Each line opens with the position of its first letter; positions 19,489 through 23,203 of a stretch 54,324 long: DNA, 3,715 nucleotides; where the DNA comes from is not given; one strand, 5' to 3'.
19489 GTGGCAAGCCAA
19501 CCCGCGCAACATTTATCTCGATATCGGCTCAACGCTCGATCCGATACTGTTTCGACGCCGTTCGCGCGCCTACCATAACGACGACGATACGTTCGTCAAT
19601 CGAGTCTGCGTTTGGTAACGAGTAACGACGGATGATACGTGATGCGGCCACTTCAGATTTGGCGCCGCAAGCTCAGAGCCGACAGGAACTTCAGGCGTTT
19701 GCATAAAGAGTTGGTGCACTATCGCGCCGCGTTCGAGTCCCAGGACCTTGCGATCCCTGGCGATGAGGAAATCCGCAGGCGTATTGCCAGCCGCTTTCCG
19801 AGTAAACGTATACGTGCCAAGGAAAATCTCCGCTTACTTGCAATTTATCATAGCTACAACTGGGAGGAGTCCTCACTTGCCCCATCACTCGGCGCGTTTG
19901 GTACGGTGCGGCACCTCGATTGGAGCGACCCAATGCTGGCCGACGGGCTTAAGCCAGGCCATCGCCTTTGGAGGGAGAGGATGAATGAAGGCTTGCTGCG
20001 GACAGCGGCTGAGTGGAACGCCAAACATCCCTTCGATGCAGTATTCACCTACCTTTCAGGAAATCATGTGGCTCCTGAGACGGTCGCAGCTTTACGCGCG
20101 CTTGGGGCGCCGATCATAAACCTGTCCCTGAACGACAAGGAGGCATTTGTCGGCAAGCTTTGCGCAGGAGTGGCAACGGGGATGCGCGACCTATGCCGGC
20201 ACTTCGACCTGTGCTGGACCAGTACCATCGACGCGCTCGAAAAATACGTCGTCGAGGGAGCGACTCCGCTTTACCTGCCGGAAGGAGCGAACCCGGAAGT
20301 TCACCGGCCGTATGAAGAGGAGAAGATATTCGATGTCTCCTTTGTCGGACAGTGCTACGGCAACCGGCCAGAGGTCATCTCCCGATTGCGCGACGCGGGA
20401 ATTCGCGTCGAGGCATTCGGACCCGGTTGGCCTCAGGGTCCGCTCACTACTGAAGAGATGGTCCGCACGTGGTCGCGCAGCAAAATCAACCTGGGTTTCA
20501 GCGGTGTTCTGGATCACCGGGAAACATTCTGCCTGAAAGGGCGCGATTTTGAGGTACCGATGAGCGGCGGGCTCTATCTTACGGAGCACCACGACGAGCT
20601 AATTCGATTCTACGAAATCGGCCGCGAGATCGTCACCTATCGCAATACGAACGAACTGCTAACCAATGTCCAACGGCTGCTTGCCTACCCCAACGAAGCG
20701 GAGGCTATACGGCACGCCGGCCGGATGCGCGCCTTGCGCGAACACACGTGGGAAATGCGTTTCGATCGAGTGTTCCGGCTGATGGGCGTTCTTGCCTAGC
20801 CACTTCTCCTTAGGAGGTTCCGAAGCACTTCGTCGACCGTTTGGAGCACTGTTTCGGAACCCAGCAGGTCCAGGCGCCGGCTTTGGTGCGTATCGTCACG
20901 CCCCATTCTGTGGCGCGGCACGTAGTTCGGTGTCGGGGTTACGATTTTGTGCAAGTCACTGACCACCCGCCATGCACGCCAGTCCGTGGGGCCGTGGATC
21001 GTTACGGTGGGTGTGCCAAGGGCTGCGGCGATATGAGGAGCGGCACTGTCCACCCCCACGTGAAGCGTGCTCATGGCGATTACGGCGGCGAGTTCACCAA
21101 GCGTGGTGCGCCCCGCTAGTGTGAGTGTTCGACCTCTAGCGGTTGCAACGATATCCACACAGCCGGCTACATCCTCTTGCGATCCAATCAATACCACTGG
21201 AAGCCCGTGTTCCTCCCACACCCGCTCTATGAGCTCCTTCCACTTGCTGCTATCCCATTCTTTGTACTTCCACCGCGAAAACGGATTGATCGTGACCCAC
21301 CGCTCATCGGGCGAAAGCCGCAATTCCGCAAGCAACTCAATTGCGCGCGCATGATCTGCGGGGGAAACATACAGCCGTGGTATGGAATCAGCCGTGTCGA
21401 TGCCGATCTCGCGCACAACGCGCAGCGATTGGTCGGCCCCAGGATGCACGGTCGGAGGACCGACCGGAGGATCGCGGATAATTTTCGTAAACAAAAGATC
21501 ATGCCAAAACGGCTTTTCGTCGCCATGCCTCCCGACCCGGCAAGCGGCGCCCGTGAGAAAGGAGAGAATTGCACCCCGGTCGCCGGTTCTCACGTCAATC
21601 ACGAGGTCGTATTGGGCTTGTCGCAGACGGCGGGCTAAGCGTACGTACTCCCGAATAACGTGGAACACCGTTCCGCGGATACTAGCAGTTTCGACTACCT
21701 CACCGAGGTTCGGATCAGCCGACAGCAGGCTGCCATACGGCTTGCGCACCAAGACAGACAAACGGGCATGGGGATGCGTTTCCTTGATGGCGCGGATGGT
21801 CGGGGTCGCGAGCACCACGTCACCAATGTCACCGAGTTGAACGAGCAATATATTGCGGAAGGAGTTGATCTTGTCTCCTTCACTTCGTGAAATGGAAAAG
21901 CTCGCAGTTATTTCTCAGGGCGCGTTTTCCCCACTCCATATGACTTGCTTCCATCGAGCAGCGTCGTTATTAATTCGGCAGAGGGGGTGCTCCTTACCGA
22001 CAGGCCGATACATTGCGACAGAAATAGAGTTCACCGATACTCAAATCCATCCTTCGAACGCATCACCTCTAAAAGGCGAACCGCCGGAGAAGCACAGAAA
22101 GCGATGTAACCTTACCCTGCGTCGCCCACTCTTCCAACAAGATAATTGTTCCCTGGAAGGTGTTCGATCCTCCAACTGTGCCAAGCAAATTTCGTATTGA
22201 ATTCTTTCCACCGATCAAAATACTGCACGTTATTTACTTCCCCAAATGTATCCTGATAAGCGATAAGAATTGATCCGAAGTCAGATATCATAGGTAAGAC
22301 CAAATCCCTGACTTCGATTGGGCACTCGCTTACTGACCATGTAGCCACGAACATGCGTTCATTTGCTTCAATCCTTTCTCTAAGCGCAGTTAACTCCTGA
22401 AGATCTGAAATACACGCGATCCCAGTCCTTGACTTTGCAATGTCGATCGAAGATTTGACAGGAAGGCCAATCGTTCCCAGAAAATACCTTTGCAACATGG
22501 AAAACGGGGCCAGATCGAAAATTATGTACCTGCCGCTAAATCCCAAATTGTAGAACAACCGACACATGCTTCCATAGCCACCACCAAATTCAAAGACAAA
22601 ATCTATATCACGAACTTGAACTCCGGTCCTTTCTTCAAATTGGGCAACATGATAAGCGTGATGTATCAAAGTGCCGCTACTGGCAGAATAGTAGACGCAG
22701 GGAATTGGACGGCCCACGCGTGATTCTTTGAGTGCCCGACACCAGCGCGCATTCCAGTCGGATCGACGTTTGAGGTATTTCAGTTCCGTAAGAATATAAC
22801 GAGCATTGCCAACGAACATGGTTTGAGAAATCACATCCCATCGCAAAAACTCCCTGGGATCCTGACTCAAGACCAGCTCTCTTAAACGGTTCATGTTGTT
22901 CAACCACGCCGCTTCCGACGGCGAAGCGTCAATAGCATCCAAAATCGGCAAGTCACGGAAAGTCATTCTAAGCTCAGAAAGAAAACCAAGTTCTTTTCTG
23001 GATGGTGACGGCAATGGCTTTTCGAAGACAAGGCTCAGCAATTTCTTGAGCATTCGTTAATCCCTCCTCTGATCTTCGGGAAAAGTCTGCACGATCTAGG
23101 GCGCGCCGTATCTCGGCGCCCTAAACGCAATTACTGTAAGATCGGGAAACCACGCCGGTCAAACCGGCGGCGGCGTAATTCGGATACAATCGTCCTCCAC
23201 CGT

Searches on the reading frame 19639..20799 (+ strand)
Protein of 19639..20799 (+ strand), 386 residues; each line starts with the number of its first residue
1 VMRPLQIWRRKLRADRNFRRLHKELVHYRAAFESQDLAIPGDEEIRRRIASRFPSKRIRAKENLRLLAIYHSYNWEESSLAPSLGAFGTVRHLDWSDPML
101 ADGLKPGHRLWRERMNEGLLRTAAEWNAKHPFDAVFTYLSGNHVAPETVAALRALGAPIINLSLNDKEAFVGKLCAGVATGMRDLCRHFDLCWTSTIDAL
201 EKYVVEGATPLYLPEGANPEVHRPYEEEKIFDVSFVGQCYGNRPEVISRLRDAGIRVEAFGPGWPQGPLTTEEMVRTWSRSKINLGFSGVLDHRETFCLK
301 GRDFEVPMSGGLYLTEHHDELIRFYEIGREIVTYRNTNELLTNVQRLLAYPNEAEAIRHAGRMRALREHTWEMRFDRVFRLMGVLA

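Call 38: find_encoding_contigs(protein=window:19639-20799:+, flank=10000, max_places=1)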
Protein window:19639-20799:+ (386 aa): no gene with exactly this product is on record in the collection.

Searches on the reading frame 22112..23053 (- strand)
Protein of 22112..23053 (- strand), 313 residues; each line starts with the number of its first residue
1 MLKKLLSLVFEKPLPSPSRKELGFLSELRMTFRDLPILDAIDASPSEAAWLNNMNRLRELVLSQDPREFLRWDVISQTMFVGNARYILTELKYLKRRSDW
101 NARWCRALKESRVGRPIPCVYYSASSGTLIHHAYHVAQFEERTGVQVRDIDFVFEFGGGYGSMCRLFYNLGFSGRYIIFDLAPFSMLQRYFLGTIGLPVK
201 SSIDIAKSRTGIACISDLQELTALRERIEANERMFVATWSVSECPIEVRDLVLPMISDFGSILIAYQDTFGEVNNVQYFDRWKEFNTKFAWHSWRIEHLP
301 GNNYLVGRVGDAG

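Call 40: find_encoding_contigs(protein=window:22112-23053:-, flank=10000, max_places=1)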
Protein window:22112-23053:- (313 aa): 2 contigs read that carry it; 1 place shown.
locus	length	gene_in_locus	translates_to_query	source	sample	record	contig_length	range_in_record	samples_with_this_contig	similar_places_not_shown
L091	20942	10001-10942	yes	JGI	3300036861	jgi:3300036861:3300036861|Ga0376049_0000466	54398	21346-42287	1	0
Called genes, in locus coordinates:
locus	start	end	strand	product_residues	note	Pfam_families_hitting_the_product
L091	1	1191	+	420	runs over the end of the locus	PF13439:Glyco_transf_4, PF13579:Glyco_trans_4_4, PF00534:Glycos_transf_1, PF20706:GT4-conflict (faint), PF13692:Glyco_trans_1_4, PF13524:Glyco_trans_1_2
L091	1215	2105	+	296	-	PF00535:Glycos_transf_2, PF10111:Glyco_tranf_2_2, PF13641:Glyco_tranf_2_3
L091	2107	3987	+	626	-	PF13522:GATase_6, PF13537:GATase_7, PF00733:Asn_synthase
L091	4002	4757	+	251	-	PF00535:Glycos_transf_2, PF10111:Glyco_tranf_2_2 (faint), PF13641:Glyco_tranf_2_3 (weak)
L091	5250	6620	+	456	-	PF02397:Bac_transf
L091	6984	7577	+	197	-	PF13635:DUF4143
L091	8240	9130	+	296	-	PF01370:Epimerase, PF16363:GDP_Man_Dehyd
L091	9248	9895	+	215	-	-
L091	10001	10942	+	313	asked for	-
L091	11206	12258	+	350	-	PF01075:Glyco_transf_9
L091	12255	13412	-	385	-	PF13524:Glyco_trans_1_2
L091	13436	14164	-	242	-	-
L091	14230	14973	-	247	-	PF00535:Glycos_transf_2, PF13641:Glyco_tranf_2_3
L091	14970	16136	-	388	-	PF13439:Glyco_transf_4, PF13524:Glyco_trans_1_2 (faint), PF20706:GT4-conflict, PF00534:Glycos_transf_1, PF13692:Glyco_trans_1_4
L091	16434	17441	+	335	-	PF02350:Epimerase_2, PF13579:Glyco_trans_4_4 (faint)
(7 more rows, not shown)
